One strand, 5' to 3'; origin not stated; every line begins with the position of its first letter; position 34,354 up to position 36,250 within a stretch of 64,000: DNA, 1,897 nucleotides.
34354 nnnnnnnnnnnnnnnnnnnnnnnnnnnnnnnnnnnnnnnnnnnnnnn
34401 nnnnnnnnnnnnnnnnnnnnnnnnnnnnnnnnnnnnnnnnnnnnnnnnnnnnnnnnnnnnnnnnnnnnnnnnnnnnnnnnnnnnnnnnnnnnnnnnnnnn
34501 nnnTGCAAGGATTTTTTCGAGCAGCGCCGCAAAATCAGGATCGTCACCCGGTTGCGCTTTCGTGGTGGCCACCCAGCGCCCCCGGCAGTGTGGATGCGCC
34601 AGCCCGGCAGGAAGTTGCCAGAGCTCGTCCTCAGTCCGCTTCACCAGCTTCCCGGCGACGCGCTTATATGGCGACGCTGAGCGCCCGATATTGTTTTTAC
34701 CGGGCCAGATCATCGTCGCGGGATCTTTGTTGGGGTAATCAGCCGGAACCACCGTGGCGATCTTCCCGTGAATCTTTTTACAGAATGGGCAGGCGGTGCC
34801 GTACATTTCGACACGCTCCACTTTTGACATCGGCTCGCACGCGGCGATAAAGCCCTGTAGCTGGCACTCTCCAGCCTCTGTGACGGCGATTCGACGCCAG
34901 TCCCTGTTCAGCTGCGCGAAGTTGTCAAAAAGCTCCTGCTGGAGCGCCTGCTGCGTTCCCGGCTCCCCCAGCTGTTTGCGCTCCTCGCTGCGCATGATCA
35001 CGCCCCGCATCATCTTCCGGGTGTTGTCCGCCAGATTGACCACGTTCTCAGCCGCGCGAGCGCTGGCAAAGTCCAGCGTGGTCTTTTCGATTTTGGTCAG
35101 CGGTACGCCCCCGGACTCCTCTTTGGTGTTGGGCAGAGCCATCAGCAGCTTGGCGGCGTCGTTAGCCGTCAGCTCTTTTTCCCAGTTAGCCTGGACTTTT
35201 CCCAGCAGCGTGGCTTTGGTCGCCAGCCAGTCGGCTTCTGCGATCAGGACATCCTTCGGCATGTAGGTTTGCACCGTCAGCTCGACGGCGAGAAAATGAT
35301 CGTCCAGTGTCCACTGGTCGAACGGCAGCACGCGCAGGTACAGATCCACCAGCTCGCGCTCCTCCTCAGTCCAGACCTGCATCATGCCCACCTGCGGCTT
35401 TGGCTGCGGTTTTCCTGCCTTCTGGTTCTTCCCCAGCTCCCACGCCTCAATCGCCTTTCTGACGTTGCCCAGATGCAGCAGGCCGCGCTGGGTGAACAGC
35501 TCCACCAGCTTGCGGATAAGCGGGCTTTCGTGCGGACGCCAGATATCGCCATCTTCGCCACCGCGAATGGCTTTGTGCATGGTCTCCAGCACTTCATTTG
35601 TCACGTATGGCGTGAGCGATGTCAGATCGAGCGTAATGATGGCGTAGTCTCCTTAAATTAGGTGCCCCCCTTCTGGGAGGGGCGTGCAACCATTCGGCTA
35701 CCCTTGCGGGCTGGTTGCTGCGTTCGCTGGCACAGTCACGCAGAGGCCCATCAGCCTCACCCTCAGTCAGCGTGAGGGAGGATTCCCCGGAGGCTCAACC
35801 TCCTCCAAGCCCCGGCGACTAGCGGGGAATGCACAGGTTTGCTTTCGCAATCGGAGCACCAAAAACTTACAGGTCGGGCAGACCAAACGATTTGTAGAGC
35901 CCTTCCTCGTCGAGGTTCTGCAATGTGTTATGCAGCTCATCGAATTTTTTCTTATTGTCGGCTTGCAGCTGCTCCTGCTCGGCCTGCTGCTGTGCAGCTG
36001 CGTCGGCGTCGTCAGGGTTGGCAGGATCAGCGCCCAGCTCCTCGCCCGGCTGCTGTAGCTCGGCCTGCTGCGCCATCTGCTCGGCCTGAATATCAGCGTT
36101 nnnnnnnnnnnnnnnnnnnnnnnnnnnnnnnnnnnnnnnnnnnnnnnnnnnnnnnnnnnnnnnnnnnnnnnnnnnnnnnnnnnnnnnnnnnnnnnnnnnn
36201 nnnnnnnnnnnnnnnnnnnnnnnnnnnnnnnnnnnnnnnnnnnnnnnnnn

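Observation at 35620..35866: Roughly 250-bp GC-rich, highly structured non-coding region between portal and MuF-like genes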

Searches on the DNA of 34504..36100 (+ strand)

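Call 4: search_rna_families(source=window, start=35400, end=36100, threshold=evalue, max_evalue=10, show_alignments=3)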
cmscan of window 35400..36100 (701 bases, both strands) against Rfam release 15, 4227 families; matches with E-value up to 10: 5.
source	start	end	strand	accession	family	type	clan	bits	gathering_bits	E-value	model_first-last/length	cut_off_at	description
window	35770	35810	-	RF01897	mir-188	Gene; miRNA;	-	15.1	72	7.8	22-63/84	no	mir-188 microRNA precursor family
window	35967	36042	+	RF02507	Atu_Ti3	Gene; sRNA;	-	13.9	50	8.4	1-89/89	no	Rhizobiales sRNA Atu_Ti3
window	35662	35783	+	RF01762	whalefall-1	Gene; sRNA;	-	13.7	37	1.6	1-56/56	no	Whalefall-1 RNA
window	35651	35688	-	RF03537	Flavi_TBFV_SL6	Cis-reg;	-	12.7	38.3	9.4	1-45/45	no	Tick-borne Flavivirus short stem-loop SL6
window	35554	35574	-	RF02757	Erse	Gene; sRNA;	-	9.5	138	4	55-75/252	no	Erse small RNA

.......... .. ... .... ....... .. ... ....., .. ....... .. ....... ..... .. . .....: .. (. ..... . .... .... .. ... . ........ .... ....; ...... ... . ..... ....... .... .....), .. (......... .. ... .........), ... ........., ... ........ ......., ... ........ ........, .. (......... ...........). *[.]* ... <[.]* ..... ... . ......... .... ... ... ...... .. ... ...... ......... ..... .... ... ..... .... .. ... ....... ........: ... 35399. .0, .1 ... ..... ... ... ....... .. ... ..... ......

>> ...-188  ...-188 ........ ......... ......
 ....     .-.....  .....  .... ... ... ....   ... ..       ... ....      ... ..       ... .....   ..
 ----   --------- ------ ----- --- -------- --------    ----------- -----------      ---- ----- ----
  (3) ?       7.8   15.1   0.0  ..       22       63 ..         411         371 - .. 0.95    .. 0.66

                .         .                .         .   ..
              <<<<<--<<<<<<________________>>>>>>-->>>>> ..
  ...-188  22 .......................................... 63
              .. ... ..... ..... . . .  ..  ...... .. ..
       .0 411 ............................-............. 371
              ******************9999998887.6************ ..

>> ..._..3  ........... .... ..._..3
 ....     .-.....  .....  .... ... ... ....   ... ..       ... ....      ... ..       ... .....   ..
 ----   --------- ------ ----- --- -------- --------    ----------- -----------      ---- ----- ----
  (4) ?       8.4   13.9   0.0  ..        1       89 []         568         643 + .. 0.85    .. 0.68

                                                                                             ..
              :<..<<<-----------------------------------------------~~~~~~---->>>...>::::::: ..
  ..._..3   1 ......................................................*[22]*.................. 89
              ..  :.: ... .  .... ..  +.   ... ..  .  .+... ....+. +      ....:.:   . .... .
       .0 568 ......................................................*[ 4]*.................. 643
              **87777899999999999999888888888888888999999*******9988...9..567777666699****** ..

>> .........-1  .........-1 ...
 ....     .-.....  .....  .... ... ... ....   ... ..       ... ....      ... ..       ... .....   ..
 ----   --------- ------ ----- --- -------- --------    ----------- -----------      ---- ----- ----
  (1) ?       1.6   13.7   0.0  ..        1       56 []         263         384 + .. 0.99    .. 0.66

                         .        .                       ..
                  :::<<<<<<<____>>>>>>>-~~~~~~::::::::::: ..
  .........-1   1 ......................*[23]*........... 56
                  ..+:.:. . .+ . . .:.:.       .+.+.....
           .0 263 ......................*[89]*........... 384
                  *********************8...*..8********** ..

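Call 6: search_dna_similar(query=window:35600-35880:+, collection=phages, mode=distant, max_rows=40)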
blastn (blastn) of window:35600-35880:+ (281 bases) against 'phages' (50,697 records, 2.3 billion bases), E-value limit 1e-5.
Records with a match: 2; places in all: 2; records where one place covers at least 80% of the query: 1.
Best place of each record, by identity: >=99% 1; 60-80% 1.
By first word of the organism name: Enterobacter 1; Yersinia 1.
By host as written in the record: Enterobacter sp. 1; Yersinia enterocolitica serotype O:8 1.
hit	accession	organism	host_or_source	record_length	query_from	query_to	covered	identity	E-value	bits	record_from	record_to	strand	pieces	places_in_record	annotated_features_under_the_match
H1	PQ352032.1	Enterobacter phage phiT5282EW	Enterobacter sp.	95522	1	281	100%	99.6%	3e-140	503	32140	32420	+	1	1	hypothetical protein (x2)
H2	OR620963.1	Yersinia phage fHe-Yen8-01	Yersinia enterocolitica serotype O:8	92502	80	240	57%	73.5%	6e-16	91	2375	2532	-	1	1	none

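Call 7: get_annotated_region(hit=H1, flank=5000)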
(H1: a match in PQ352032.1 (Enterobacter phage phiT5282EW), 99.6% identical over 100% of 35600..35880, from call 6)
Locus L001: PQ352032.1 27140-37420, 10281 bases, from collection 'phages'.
description: Enterobacter phage phiT5282EW, complete genome.
organism: Enterobacter phage phiT5282EW (NCBI taxid 3369136)
taxonomy: Viruses; Duplodnaviria; Heunggongvirae; Uroviricota; Caudoviricetes
host: Enterobacter sp.; source: -; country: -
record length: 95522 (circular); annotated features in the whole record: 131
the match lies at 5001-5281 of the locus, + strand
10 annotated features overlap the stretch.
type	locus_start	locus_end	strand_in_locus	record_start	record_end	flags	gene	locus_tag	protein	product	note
CDS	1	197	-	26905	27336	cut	-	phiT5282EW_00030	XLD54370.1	hypothetical protein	-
CDS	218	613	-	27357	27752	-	-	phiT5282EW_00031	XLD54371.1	hypothetical protein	-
CDS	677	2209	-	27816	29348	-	-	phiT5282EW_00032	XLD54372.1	hypothetical protein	-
CDS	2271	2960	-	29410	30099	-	-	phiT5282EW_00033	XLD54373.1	hypothetical protein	-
CDS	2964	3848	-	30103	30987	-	-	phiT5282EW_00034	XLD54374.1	hypothetical protein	-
CDS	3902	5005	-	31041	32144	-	-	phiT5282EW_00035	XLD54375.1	hypothetical protein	-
CDS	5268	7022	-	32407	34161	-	-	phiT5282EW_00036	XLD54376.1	hypothetical protein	-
tRNA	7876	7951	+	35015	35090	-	-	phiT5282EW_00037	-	tRNA-Asn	-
CDS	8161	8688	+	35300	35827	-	-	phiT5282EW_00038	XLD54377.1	hypothetical protein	-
CDS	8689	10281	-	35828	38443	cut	-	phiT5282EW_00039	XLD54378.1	hypothetical protein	-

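Call 8: get_annotated_region(hit=H2, flank=3000)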
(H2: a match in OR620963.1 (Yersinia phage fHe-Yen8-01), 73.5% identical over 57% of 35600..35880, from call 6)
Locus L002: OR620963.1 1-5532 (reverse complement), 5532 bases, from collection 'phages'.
description: Yersinia phage fHe-Yen8-01, complete genome.
organism: Yersinia phage fHe-Yen8-01 (NCBI taxid 3080769)
taxonomy: Viruses; Duplodnaviria; Heunggongvirae; Uroviricota; Caudoviricetes
host: Yersinia enterocolitica serotype O:8; source: sewage; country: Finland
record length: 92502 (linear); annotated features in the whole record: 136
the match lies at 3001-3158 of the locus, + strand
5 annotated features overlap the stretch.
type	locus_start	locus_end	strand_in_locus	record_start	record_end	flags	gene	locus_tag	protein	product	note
CDS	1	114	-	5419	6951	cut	-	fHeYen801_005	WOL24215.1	major head protein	phage particle associated protein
CDS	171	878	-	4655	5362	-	-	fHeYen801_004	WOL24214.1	particle associated protein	-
CDS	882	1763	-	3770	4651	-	-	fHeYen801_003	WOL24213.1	head maturation protease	phage particle associated protein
CDS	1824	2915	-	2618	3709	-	-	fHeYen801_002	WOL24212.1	particle associated protein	-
CDS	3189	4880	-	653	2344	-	-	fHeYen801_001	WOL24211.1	portal protein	phage particle associated protein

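Call 11: search_dna_similar(query=window:35600-35880:+, collection=plasmids, mode=distant, max_rows=60, rows=spread)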
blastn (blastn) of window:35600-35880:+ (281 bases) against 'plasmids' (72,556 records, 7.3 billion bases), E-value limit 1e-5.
No match.

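Call 34: build_rna_model(alignment_id=A4)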
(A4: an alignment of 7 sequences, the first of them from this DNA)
Model R1 built from alignment A4 (7 sequences, 166 columns); structure: RNAalifold consensus.
model positions 145; base pairs 28; branch points 3; effective number of sequences 1.99; information 0.59 bits per position. Calibrated on 0.2 Mb of random sequence (short: E-values are rough).
structure used (alignment columns):
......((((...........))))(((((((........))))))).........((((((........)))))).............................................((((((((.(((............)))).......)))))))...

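Call 36: search_with_rna_model(model_id=R1, sources=[window, L002, L005, L006, L007, L010, L011, L012, L013, L014, L019, L020, L021, L022, L023, L025, L026, L027, L028, L029, L030, L031, L032, L033, L034, L035, L036, L037, L038, L039, L040, L041, L042, L043, L044, L045, L046, L047, L048, L049, L050, L051, L052, L053, L054, L055, L056, L057, L058, L059, L060, L061, L062, L063, L064, L065, L066, L067, L068, L069, L070, L071, L072, L073, L074, L075, L076, L077, L078, L079, L080, L081, L082, L083, L084, L085, L086, L087, L088, L089, L092, L093, L094, L095, L096, L097, L098, L099, L100, L101, L102, L103], max_evalue=1, make_alignment=true)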
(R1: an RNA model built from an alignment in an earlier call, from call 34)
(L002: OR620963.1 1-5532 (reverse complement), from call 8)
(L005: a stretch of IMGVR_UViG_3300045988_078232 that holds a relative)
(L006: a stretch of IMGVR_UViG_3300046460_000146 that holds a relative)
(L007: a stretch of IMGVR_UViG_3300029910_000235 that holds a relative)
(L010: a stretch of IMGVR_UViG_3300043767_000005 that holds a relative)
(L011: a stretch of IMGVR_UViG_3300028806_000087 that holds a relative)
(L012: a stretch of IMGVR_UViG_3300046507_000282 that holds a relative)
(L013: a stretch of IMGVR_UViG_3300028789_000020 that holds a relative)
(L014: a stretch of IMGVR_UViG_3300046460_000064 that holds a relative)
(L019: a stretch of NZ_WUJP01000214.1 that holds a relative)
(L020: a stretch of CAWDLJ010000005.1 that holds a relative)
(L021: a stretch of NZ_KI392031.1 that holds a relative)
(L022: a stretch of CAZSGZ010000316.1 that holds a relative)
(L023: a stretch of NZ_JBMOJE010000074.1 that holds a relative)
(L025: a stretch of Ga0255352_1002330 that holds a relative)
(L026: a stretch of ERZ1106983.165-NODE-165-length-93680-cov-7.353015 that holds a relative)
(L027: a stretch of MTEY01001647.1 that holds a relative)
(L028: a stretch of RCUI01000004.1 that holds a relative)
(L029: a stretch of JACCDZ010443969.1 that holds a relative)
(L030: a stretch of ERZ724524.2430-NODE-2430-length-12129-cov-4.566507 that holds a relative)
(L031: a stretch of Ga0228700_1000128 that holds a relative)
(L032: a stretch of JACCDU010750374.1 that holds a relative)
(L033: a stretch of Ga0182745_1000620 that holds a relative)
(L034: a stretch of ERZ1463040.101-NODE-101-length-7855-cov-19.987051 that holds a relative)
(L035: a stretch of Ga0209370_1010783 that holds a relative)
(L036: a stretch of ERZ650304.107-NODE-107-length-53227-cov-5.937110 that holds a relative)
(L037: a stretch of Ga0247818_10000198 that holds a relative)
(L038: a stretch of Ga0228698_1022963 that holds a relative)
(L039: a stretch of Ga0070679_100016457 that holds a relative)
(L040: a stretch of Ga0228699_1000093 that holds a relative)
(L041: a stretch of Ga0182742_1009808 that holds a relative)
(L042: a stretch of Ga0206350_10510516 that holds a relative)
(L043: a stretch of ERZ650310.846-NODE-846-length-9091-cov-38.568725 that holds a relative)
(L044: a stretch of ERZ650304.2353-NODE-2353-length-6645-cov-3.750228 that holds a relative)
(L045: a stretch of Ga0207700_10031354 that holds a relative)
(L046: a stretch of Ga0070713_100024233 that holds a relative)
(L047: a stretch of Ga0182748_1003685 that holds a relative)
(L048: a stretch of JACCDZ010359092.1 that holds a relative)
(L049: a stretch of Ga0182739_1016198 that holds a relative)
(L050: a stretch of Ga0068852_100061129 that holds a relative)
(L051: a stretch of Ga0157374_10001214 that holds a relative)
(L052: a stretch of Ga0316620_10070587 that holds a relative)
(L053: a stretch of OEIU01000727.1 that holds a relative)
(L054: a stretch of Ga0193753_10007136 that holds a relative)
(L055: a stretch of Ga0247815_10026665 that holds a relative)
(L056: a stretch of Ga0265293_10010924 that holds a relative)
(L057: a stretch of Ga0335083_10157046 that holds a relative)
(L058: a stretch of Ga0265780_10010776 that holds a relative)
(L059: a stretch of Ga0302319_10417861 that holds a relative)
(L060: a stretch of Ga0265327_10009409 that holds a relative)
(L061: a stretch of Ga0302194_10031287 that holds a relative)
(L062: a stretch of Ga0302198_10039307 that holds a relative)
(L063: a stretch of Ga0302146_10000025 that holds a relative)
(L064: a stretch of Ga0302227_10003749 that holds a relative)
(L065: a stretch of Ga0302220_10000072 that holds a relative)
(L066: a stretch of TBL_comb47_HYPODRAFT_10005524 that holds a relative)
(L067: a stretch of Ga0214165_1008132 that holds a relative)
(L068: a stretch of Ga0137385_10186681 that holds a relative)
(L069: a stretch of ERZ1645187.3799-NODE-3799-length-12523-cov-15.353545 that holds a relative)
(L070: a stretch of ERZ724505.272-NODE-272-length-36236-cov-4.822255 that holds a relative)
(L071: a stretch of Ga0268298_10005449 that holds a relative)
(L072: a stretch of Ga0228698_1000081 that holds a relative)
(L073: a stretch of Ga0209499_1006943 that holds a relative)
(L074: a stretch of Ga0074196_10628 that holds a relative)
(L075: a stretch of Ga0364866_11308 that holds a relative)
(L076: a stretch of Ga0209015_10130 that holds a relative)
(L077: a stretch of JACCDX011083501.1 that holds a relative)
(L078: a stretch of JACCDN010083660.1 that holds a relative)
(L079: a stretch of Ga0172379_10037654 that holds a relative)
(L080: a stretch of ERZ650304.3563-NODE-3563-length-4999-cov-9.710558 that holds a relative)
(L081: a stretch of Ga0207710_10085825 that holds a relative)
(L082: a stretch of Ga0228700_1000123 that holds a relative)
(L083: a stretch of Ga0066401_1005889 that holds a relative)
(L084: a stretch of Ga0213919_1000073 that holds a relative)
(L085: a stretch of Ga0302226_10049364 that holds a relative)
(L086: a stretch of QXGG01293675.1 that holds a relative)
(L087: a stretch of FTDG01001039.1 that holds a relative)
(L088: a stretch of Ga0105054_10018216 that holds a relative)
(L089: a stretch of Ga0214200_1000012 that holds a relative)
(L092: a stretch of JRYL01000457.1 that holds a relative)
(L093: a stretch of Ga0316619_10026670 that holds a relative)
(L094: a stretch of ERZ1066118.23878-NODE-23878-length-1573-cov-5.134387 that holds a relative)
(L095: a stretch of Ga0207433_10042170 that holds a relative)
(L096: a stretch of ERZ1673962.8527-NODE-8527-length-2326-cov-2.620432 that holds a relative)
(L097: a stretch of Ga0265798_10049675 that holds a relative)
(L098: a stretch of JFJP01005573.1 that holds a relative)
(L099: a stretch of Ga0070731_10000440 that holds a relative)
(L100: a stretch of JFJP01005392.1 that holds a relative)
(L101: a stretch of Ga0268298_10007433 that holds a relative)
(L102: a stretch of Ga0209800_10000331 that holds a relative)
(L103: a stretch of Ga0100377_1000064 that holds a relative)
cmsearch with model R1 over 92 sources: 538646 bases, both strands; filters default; matches with E-value up to 1: 15.
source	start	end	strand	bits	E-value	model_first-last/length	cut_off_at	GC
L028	2756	2900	+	150.8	3.7e-37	1-145/145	no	0.63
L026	2784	2928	+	146.9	3.8e-36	1-145/145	no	0.62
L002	3007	3151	-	143.9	2.3e-35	1-145/145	no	0.62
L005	2818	2964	+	143.3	3.3e-35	1-145/145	no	0.65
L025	737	890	+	141.1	1.3e-34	1-145/145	no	0.64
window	35684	35832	-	128.1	3e-31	1-145/145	no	0.65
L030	1699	1851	+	102.4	1.5e-24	1-145/145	no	0.66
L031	2207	2358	+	82.1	2.9e-19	1-145/145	no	0.64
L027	2767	2919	+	56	1.9e-12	1-145/145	no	0.7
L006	2707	2879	+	54.4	5e-12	1-145/145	no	0.62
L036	2790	2936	+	44.2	2.3e-09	1-145/145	no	0.48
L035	716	819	+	41.5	1.2e-08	1-145/145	no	0.55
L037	2734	2864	+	40.8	1.8e-08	1-145/145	no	0.59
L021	489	576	-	12.6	0.38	1-145/145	no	0.52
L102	3601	3689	+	11.4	0.82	1-145/145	no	0.67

Alignment A5: 15 matches aligned to the model, 198 columns, each read 5' to 3' on its own strand. Consensus structure (alignment columns), stored with it:
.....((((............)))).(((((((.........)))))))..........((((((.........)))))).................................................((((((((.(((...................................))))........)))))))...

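Call 40: search_with_rna_model(model_id=R1, sources=[L104, L105, L106, L107, L108, L109, L110, L111, L112, L113, L114, L115, L116], max_evalue=1, make_alignment=true)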
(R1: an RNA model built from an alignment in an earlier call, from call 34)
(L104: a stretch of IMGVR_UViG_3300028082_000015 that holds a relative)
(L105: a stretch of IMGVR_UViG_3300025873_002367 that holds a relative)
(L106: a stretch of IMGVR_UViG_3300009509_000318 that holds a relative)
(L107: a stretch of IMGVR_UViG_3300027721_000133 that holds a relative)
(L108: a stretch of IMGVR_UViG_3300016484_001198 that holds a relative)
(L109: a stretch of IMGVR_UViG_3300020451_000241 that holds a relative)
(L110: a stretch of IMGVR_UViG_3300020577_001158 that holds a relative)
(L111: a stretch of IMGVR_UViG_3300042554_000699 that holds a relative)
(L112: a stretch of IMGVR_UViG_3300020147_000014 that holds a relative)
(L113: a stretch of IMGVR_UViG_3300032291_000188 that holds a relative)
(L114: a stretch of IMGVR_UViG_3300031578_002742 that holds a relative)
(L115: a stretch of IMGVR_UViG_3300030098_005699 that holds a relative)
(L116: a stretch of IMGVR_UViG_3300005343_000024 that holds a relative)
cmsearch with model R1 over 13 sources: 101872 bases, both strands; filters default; matches with E-value up to 1: 1.
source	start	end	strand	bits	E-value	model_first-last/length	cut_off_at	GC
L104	7249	7402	-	141.1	2.4e-35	1-145/145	no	0.64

No alignment was stored: fewer than two matches.

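Call 58: search_with_rna_model(model_id=R1, sources=[L117, L118, L119, L120, L121, L122, L123], max_evalue=1, show_alignments=0)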
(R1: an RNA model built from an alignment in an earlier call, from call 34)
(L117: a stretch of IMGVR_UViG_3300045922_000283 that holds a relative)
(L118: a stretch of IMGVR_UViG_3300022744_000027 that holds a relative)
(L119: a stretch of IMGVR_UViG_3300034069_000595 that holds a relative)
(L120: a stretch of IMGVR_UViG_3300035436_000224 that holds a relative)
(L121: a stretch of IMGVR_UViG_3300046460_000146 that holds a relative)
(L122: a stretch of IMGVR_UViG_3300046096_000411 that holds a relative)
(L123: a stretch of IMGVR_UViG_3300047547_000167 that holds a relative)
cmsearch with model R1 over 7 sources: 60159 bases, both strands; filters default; matches with E-value up to 1: 6.
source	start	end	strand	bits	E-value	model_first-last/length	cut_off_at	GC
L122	2823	2974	-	84.5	7.6e-21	1-145/145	no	0.64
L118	184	335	-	82.1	3.3e-20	1-145/145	no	0.64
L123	1906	2057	-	80.7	7.8e-20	1-145/145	no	0.66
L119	6455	6606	+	76.1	1.2e-18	1-145/145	no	0.6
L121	12069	12241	+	54.4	5.5e-13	1-145/145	no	0.62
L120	5384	5554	+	48.7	1.7e-11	1-145/145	no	0.61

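Call 70: search_with_rna_model(model_id=R1, sources=[window, L002, L005, L025, L026, L028, L030, L031, L027, L006, L036, L119, L120, L122, L123], max_evalue=0.000001, make_alignment=true)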
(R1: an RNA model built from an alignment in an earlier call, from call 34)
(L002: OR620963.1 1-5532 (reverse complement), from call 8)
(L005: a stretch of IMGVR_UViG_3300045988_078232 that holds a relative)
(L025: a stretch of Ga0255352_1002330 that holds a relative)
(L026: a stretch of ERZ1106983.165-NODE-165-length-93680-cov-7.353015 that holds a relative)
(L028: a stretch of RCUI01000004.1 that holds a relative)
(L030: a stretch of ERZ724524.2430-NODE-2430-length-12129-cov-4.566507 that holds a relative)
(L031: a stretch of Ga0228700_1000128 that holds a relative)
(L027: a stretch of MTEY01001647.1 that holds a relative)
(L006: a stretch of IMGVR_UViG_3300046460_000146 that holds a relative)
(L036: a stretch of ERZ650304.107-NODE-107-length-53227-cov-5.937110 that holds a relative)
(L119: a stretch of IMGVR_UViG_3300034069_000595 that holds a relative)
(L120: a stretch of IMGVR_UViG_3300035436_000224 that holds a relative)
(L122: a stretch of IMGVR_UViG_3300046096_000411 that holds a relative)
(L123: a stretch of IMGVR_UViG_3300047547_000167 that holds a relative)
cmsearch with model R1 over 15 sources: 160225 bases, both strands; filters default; matches with E-value up to 0.000001: 15.
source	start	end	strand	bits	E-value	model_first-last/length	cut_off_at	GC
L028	2756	2900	+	150.8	1.1e-37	1-145/145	no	0.63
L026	2784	2928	+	146.9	1.1e-36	1-145/145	no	0.62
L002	3007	3151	-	143.9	7e-36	1-145/145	no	0.62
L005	2818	2964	+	143.3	9.7e-36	1-145/145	no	0.65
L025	737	890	+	141.1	3.8e-35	1-145/145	no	0.64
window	35684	35832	-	128.1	9e-32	1-145/145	no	0.65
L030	1699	1851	+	102.4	4.5e-25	1-145/145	no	0.66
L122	2823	2974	-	84.5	2e-20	1-145/145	no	0.64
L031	2207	2358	+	82.1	8.8e-20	1-145/145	no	0.64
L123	1906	2057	-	80.7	2.1e-19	1-145/145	no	0.66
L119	6455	6606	+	76.1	3.2e-18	1-145/145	no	0.6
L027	2767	2919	+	56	5.7e-13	1-145/145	no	0.7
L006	2707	2879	+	54.4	1.5e-12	1-145/145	no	0.62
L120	5384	5554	+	48.7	4.4e-11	1-145/145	no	0.61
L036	2790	2936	+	44.2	6.9e-10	1-145/145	no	0.48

Alignment A9: 15 matches aligned to the model, 198 columns, each read 5' to 3' on its own strand. Consensus structure (alignment columns), stored with it:
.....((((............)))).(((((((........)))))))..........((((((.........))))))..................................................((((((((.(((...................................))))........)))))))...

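Call 71: build_rna_model(alignment_id=A9)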
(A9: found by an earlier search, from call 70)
Model R2 built from alignment A9 (15 sequences, 198 columns); structure: stored with the alignment.
model positions 145; base pairs 28; branch points 3; effective number of sequences 3.59; information 0.59 bits per position. Calibrated on 0.2 Mb of random sequence (short: E-values are rough).
structure used (alignment columns):
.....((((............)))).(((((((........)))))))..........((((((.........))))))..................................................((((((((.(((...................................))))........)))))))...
